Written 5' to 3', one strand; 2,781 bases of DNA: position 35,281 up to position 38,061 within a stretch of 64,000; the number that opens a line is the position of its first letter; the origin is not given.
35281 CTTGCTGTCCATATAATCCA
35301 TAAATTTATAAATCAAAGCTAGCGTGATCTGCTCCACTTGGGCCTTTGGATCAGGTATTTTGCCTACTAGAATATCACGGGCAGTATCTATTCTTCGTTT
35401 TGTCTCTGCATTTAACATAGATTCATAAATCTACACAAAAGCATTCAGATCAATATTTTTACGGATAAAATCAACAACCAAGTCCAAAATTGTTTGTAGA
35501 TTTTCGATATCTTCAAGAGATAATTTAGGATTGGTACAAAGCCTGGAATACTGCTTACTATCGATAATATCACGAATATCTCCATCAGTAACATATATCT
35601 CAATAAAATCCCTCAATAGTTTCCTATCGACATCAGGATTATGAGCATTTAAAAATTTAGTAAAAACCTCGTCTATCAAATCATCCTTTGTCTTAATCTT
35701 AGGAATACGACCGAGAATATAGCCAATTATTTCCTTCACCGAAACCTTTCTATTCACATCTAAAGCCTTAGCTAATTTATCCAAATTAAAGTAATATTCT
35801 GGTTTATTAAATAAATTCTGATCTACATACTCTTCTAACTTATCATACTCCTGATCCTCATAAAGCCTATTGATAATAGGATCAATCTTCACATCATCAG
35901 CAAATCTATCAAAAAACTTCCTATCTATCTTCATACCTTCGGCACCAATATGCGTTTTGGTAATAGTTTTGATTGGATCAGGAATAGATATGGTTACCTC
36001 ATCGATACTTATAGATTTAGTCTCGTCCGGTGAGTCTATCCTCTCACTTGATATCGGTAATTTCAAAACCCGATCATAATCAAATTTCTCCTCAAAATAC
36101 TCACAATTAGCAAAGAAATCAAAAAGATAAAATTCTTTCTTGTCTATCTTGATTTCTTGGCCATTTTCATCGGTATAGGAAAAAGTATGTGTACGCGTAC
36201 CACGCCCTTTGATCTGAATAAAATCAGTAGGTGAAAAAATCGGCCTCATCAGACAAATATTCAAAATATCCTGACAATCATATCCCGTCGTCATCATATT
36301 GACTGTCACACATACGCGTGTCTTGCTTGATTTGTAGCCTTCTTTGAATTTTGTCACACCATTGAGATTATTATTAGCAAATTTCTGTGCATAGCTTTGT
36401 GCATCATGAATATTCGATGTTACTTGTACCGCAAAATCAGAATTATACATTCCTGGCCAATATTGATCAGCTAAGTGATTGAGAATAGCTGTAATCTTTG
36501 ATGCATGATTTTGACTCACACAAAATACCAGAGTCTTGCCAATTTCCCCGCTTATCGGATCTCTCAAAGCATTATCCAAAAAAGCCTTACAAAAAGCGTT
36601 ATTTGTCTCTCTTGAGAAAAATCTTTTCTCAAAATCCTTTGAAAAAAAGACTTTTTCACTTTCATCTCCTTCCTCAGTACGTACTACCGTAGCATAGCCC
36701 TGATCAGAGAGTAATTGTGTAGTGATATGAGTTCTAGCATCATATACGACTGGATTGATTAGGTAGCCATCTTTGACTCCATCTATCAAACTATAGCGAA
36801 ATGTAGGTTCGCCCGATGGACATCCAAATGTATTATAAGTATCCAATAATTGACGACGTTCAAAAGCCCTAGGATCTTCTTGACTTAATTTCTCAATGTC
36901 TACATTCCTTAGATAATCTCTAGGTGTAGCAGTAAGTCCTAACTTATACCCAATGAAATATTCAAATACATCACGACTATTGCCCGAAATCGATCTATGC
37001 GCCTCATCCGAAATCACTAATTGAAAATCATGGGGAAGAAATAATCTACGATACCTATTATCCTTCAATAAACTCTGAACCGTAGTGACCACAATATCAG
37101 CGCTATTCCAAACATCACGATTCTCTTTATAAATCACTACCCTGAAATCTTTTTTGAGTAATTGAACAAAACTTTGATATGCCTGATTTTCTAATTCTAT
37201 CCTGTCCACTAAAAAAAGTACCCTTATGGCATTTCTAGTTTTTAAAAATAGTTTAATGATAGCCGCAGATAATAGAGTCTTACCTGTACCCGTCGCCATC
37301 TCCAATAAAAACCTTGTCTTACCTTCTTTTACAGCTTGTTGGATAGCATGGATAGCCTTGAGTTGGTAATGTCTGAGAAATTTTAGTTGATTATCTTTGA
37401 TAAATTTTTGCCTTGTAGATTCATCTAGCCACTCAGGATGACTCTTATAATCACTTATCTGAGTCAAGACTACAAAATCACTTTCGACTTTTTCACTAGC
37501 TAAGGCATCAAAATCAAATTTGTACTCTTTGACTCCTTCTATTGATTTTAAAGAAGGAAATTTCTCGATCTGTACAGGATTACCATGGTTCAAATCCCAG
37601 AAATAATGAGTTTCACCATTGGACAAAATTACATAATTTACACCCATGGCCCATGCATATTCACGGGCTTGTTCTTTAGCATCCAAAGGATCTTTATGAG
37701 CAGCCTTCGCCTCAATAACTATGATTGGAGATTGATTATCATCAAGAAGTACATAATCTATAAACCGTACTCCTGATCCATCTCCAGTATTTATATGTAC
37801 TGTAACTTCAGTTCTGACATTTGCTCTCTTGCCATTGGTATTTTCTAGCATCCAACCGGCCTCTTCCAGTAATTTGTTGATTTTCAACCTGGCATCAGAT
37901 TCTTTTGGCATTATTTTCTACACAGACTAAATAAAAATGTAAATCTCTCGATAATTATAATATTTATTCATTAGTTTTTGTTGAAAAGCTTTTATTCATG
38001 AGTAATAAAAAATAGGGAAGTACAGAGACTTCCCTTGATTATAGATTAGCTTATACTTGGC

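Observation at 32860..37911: Atypical two-gene type I-like R-M: nuclease-helicase R + fused MTase-2xTRD 'MS' protein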

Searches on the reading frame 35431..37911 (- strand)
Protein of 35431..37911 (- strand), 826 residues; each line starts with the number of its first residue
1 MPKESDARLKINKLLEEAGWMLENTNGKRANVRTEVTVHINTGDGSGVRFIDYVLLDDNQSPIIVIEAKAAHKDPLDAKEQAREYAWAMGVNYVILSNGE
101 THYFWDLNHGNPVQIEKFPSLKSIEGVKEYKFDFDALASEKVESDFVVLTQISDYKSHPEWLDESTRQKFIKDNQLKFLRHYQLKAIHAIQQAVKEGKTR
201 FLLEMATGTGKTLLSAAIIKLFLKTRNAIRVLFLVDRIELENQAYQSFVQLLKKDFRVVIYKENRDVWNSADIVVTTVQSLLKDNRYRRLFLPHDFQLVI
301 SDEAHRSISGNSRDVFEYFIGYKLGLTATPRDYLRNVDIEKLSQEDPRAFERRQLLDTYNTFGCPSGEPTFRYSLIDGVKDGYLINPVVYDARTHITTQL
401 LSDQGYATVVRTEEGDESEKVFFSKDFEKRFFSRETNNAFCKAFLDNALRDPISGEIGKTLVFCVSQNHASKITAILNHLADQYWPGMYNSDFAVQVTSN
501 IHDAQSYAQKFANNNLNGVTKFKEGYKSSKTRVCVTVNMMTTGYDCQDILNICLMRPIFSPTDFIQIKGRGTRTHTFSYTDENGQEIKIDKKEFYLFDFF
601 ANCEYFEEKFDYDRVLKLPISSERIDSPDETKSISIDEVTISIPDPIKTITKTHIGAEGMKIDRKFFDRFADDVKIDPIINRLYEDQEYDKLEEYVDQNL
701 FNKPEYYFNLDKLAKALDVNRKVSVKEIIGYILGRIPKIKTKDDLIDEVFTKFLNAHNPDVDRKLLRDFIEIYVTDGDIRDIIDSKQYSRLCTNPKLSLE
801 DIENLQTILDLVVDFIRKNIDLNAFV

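Call 3: search_protein_families(library=pfam, proteins=[window:35431-37911:-], max_evalue=0.01)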
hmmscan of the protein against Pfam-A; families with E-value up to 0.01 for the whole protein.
window:35431-37911:- (826 aa): 7 families
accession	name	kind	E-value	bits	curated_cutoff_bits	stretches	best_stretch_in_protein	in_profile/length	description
PF04851.21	ResIII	-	6.4e-38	130.7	22.5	1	179-331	4-163/164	Type III restriction enzyme, res subunit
PF18766.7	SWI2_SNF2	-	7.2e-16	58.9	26.7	1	182-395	1-195/221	SWI2/SNF2 ATPase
PF00270.35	DEAD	-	4.6e-15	56.2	26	1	182-332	3-162/167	DEAD/DEAH box helicase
PF13588.12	HSDR_N_2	-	1.1e-10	42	25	1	28-118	20-106/110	Type I restriction enzyme R protein N terminus (HSDR_N)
PF04313.20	HSDR_N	-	9.5e-08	32.6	25.1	1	33-109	115-194/198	Type I restriction enzyme R protein N terminus (HSDR_N)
PF00271.37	Helicase_C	-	1.1e-05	26.1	23.5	1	456-574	14-109/110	Helicase conserved C-terminal domain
PF00176.29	SNF2-rel_dom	-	0.0011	18.6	24.9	1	202-330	21-163/290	SNF2-related domain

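Call 4: search_protein_families(library=ncbifam, proteins=[window:35431-37911:-], max_evalue=0.01)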
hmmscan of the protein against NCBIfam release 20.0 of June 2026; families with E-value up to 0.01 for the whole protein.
window:35431-37911:- (826 aa): 16 families
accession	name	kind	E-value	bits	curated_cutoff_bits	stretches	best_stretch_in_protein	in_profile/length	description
NF046051.1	restrict_EcoAI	equivalog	2.7e-70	237.7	550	2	8-332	7-315/768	EcoAI/FtnUII family type I restriction enzme subunit R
NF008521.0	PRK11448.1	equivalog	1.5e-45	155.7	729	2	165-307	397-552/1123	type I restriction-modification system endonuclease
TIGR00348.1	hsdR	subfamily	1.3e-14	53.7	284.55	1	62-546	134-614/674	HsdR family type I site-specific deoxyribonuclease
TIGR04095.1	dnd_restrict_1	equivalog_domain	2.1e-12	46.8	600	1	179-337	9-175/451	DNA phosphorothioation system restriction enzyme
NF053632.1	heli_RadD_YejH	equivalog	3.3e-12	45.5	720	2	179-311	3-123/573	DNA repair helicase RadD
NF010337.0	PRK13766.1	equivalog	3.2e-10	38.8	610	1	167-311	6-147/781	Hef nuclease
NF046055.1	restr_BPTD_3080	equivalog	8.4e-06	24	800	0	523-584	566-627/970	BPTD_3080 family restriction endonuclease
NF004066.1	PRK05580.1-3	equivalog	1.3e-05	23.8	813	1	166-261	240-332/788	primosomal protein N'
NF004067.0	PRK05580.1-4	equivalog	4.4e-05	22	763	1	170-257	196-279/737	primosomal protein N'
NF003426.0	PRK04914.1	equivalog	5.5e-05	21.6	576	1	191-306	163-284/959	RNA polymerase-associated protein RapA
NF005981.0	PRK08074.1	equivalog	0.00028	19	789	0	252-307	413-467/931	ATP-dependent DNA helicase DinG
NF004068.0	PRK05580.1-5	equivalog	0.00055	18.1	1249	1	170-251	250-329/795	primosomal protein N'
NF010425.0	PRK13851.1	equivalog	0.0011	18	461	1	147-240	111-201/344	type IV secretion system protein VirB11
NF045503.1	repair_heli_XPB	equivalog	0.0014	17.3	610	1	175-329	180-334/548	DNA repair helicase XPB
TIGR03117.2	cas_csf4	equivalog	0.0014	16.9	400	1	179-252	129-200/800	type IV CRISPR-associated DEAD/DEAH-box helicase Csf4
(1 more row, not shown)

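Call 5: search_protein_families(library=padloc, proteins=[window:35431-37911:-], max_evalue=0.01)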
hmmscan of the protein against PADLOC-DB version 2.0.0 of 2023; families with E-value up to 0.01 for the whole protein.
window:35431-37911:- (826 aa): 18 families
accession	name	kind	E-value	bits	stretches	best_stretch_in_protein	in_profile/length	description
PDLC03047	REase_I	-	4.1e-57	191.7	2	180-611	345-734/1107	Type I restriction enzyme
PDLC03049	REase_I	-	5.1e-40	135.2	2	17-333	25-326/807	Type I restriction enzyme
PDLC03042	REase_I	-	4.1e-29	98.6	1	179-574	445-830/1170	Type I restriction enzyme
PDLC02707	PbeA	-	7.2e-21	72.4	1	164-333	239-416/672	PbeA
PDLC03659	mREase_IV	-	7.3e-15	51.9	2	196-332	237-373/945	Type IV methyl-directed restriction enzyme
PDLC02704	PbeA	-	7.5e-14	49.1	1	175-570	252-627/682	PbeA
PDLC03048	REase_I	-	5.4e-12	42.7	1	170-331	232-409/976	Type I restriction enzyme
PDLC01439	typeIV_DinG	-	2.2e-11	41.1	1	180-256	17-87/575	CAS-IV-A; associated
PDLC03045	REase_I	-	2.8e-10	36.8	1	174-335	253-428/995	Type I restriction enzyme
PDLC02706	PbeA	-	1.5e-08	31.7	1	180-331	271-432/722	PbeA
PDLC02703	PbeA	-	7.3e-07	26.1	1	165-333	233-408/626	PbeA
PDLC04706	PDC-M54B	-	2.8e-06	24.3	1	7-83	46-115/475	-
PDLC02500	BrxHI|BrxHII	-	0.00013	18.7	1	186-281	95-201/933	BrxHI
PDLC01763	Cas3b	-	0.00094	16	1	155-246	223-311/762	-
PDLC04476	PDC-M16A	-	0.0029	14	1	179-231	5-58/691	-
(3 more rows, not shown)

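Call 9: search_solved_structures(query=window:35431-37911:-, max_evalue=0.001)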
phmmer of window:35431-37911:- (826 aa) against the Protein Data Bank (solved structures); distinct sequences matched with E-value up to 0.001: 3.
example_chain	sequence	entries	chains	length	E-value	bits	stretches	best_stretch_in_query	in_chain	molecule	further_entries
3h1t_A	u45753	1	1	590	2.7e-32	115.4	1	180-574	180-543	Type I site-specific restriction-modification system, R (Restriction) subunit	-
7clg_A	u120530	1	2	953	3.9e-16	61.9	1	182-331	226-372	Putative helicase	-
6jde_B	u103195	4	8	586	3.3e-06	29.1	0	524-574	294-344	Putative DNA repair helicase RadD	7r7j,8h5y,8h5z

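Call 36: find_homologous_proteins(query=window:35431-37911:-, max_evalue=1e-10)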
Query window:35431-37911:- (826 aa): 8000 proteins with E <= 1e-10 among 8000 candidates; the best 120 are listed.
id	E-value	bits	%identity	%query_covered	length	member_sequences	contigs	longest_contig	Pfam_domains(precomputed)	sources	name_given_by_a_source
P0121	0.0e+0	1877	100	100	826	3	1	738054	PF00270.36,PF04313.21,PF13588.13,PF18766.8,PF00271.38,PF04851.22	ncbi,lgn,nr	ncbi:MAG: hypothetical protein KatS3mg084_0397 [Candidatus Dojkabacteria bacterium]|nr:MAG: hypothet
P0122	0.0e+0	1129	61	100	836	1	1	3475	PF00270.36,PF04313.21,PF13588.13,PF18766.8,PF04851.22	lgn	-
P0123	0.0e+0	1121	61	100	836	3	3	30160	PF00270.36,PF04313.21,PF13588.13,PF18766.8,PF04851.22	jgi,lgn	-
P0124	0.0e+0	1120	59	100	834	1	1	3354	PF00270.36,PF04313.21,PF13588.13,PF18766.8,PF04851.22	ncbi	-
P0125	0.0e+0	1113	59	100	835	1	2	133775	PF00270.36,PF04313.21,PF13588.13,PF18766.8,PF04851.22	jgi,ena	-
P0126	0.0e+0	1108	59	100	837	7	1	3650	PF00270.36,PF04313.21,PF13588.13,PF18766.8,PF04851.22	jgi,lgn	jgi:type I restriction enzyme R subunit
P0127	0.0e+0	1108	58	100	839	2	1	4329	PF00270.36,PF04313.21,PF13588.13,PF18766.8,PF04851.22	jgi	-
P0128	0.0e+0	1106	60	100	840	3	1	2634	PF00270.36,PF13588.13,PF18766.8,PF04851.22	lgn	-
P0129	0.0e+0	1105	60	100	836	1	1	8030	PF00270.36,PF04313.21,PF13588.13,PF18766.8,PF04851.22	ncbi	-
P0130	0.0e+0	1104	58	100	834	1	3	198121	PF00270.36,PF04313.21,PF13588.13,PF18766.8,PF04851.22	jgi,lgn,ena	-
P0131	0.0e+0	1101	58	100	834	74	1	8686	PF00270.36,PF04313.21,PF13588.13,PF18766.8,PF04851.22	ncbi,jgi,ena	ncbi:MAG: DEAD/DEAH box helicase family protein [Candidatus Paceibacterota bacterium]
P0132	0.0e+0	1101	58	100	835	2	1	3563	PF00270.36,PF04313.21,PF13588.13,PF18766.8,PF04851.22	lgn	-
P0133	0.0e+0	1100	58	100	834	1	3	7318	PF00270.36,PF04313.21,PF13588.13,PF18766.8,PF04851.22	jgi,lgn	-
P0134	0.0e+0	1100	58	100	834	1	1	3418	PF00270.36,PF04313.21,PF13588.13,PF18766.8,PF04851.22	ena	-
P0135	0.0e+0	1096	58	100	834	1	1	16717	PF00270.36,PF04313.21,PF13588.13,PF18766.8,PF04851.22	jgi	jgi:type I restriction enzyme R subunit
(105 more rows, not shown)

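Call 62: predict_structure(alignment_id=A4)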
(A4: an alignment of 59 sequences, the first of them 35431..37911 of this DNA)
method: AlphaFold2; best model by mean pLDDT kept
length: 826 residues; sequences in the alignment: 59
mean_pLDDT: 65.6   pTM: 0.49
mean pLDDT of the five models: 65.6, 63.3, 63.2, 62.0, 59.0
residues with pLDDT >= 90: 57; 70-90: 370; 50-70: 153; < 50: 246
segments of 3 or more residues with pLDDT < 50: 1-3, 37-48, 328-332, 384-428, 451-456, 458-461, 498-533, 535-580, 584-662
pLDDT, mean of each block of 10 residues (from residue 1): 65 86 78 64 44 82 86 80 81 87 80 81 72 87 93 90 88 89 90 85 69 91 91 79 85 89 68 85 79 83 57 71 55 55 60 54 57 58 43 39 40 44 47 59 56 45 55 70 64 54 35 30 35 45 36 33 33 37 49 36 30 27 33 35 29 36 68 88 87 85 69 77 84 84 83 84 87 84 84 76 84 84 65
secondary structure, 60 per line:
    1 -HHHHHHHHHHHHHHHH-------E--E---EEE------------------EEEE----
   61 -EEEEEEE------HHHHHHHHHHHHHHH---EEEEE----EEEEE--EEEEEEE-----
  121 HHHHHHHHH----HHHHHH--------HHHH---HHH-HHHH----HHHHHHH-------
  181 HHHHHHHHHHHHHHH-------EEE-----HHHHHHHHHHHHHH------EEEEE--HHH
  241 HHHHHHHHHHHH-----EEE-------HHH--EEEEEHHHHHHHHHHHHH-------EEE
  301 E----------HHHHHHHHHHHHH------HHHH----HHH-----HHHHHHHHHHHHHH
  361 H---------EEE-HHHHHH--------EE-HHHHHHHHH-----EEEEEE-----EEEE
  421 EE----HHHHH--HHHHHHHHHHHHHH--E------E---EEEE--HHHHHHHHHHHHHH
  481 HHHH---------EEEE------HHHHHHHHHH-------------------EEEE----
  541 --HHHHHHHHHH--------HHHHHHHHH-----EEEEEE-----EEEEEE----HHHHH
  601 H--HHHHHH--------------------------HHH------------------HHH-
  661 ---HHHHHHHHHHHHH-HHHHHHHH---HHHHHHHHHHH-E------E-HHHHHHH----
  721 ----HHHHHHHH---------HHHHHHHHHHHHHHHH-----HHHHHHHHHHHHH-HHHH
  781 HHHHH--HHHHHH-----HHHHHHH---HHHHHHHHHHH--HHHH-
elements in order (helices of 4 or more, strands of 3 or more residues): H2-17 E32-34 E53-56 E62-68 H75-89 E93-97 E102-106 E109-115 H121-129 H134-139 H148-151 H159-162 H167-173 H181-195 E203-205 H211-224 E231-235 H238-252 E258-260 E273-277 H278-290 E298-301 H312-324 H331-334 H347-361 E371-373 H375-380 H392-400 E406-411 E417-422 H427-431 H434-447 E461-464 H467-484 E494-497 H504-513 E533-536 H543-552 H561-569 E575-580 E586-591 H596-601 H604-609 H664-676 H678-685 H689-699 H710-716 H725-732 H742-757 H763-775 H777-785 H788-793 H799-805 H809-819 H822-825

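Call 66: fold_search(model_id=the predicted structure, library=pdb)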
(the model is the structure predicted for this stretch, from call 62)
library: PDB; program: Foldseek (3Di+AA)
matches with E <= 10: 1058; with E <= 0.001: 212
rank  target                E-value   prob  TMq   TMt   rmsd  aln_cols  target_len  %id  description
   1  3h1t                  3.3e-15  1.00  0.25  0.36  23.7       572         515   24  The fragment structure of a putative HsdR subunit of a type I restriction enzyme from Vibrio vulnificus YJ016 (released 2009-10-20)
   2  4beb_B                3.4e-08  1.00  0.25  0.25  28.7       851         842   14  MUTANT (K220E) OF THE HSDR SUBUNIT OF THE ECOR124I RESTRICTION ENZYME IN COMPLEX WITH ATP (released 2014-03-26)
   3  4beb_A                6.8e-08  1.00  0.26  0.25  29.0       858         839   13  MUTANT (K220E) OF THE HSDR SUBUNIT OF THE ECOR124I RESTRICTION ENZYME IN COMPLEX WITH ATP (released 2014-03-26)
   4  7bst_C                7.9e-08  1.00  0.29  0.25  33.4       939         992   14  EcoR124I-Ocr in the Intermediate State (released 2020-05-27)
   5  7clg_B                1.1e-07  1.00  0.21  0.22  31.4       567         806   16  Crystal structure of the ATP-dependent restriction endonuclease SauUSI (released 2021-01-20)
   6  9lj2_K                2.8e-07  1.00  0.25  0.33  17.6       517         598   12  Structure of isw1-nucleosome double-bound complex in ADP-ADP+ state (released 2025-04-09)
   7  7bst_B                4.7e-07  1.00  0.25  0.22  23.7       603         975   14  EcoR124I-Ocr in the Intermediate State (released 2020-05-27)
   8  7r7j_B                6.1e-07  1.00  0.23  0.32  10.8       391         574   19  Crystal structure of RadD with ADP (released 2022-04-13)
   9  7r7j_A                1.1e-06  1.00  0.24  0.33  10.8       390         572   18  Crystal structure of RadD with ADP (released 2022-04-13)
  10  2w00_B                1.1e-06  1.00  0.25  0.24  23.5       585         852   16  Crystal structure of the HsdR subunit of the EcoR124I restriction enzyme in complex with ATP (released 2008-12-16)
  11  9jo5_K                1.1e-06  1.00  0.20  0.25  19.2       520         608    9  Structure of isw1-nucleosome complex in ADP-B state (released 2025-04-09)
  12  9lj2_N                1.3e-06  1.00  0.23  0.34  17.2       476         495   12  Structure of isw1-nucleosome double-bound complex in ADP-ADP+ state (released 2025-04-09)
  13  2oca                  1.4e-06  1.00  0.15  0.23  21.1       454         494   13  The crystal structure of T4 UvsW (released 2007-10-16)
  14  6h2j_B                2.1e-06  1.00  0.26  0.22  33.8       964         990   13  Crystal structure of the HsdR subunit of the EcoR124I restriction enzyme with the C-terminal domain (released 2018-08-08)
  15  9jnw_K                2.4e-06  1.00  0.23  0.30  18.4       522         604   12  Structure of isw1-nucleosome complex in ADP+ state (released 2025-04-09)
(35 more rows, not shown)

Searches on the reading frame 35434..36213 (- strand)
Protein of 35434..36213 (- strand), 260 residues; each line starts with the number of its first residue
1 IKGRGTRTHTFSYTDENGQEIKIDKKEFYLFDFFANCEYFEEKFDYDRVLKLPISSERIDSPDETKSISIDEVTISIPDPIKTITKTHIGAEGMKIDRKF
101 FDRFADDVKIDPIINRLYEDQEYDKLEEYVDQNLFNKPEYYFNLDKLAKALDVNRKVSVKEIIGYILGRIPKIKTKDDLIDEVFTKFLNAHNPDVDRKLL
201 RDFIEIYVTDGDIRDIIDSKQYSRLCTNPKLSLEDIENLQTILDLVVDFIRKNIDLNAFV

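Call 29: search_protein_families(library=pfam, alignment_id=A1, max_evalue=1)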
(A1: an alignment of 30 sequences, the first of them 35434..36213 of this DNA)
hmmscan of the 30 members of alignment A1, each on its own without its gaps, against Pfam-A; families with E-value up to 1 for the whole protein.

A. member 1, window:35434-36213:- (260 aa): 3 families
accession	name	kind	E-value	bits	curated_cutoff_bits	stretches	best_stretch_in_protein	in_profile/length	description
PF08463.15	EcoEI_R_C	-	0.0051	17.4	24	1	121-199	33-108/163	EcoEI R protein C-terminal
PF17930.7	LpxI_N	-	0.021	15.2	25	1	126-209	31-114/129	LpxI N-terminal domain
PF06004.18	DUF903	-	0.11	12.9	27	1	7-26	23-42/49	Bacterial protein of unknown function (DUF903)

B. families by the number of members that match (of 30 scanned): 23 families
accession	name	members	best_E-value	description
PF00271.37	Helicase_C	4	0.0001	Helicase conserved C-terminal domain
PF25100.1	DUF7809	3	0.011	Domain of unknown function (DUF7809)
PF18739.6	HEPN_Apea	3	0.049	Apea-like HEPN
PF09340.15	NuA4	2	0.0046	Histone acetyltransferase subunit NuA4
PF08463.15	EcoEI_R_C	2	0.0051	EcoEI R protein C-terminal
PF25530.1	EF-hand_SWAP70_N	2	0.11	Switch-associated protein 70-like, N-terminal EF-hand domain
PF00284.25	Cytochrom_B559a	1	0.015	Lumenal portion of Cytochrome b559, alpha (gene psbE) subunit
PF17930.7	LpxI_N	1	0.021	LpxI N-terminal domain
PF21653.3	pulA_all-beta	1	0.03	Pullulanase, all-beta domain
PF12939.12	DUF3837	1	0.039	Domain of unknown function (DUF3837)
PF18151.6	DUF5601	1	0.041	Domain of unknown function (DUF5601)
PF13371.12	TPR_9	1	0.068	Tetratricopeptide repeat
PF19136.5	DUF5819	1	0.094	Family of unknown function (DUF5819)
PF07438.16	DUF1514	1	0.097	Protein of unknown function (DUF1514)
PF06004.18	DUF903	1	0.11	Bacterial protein of unknown function (DUF903)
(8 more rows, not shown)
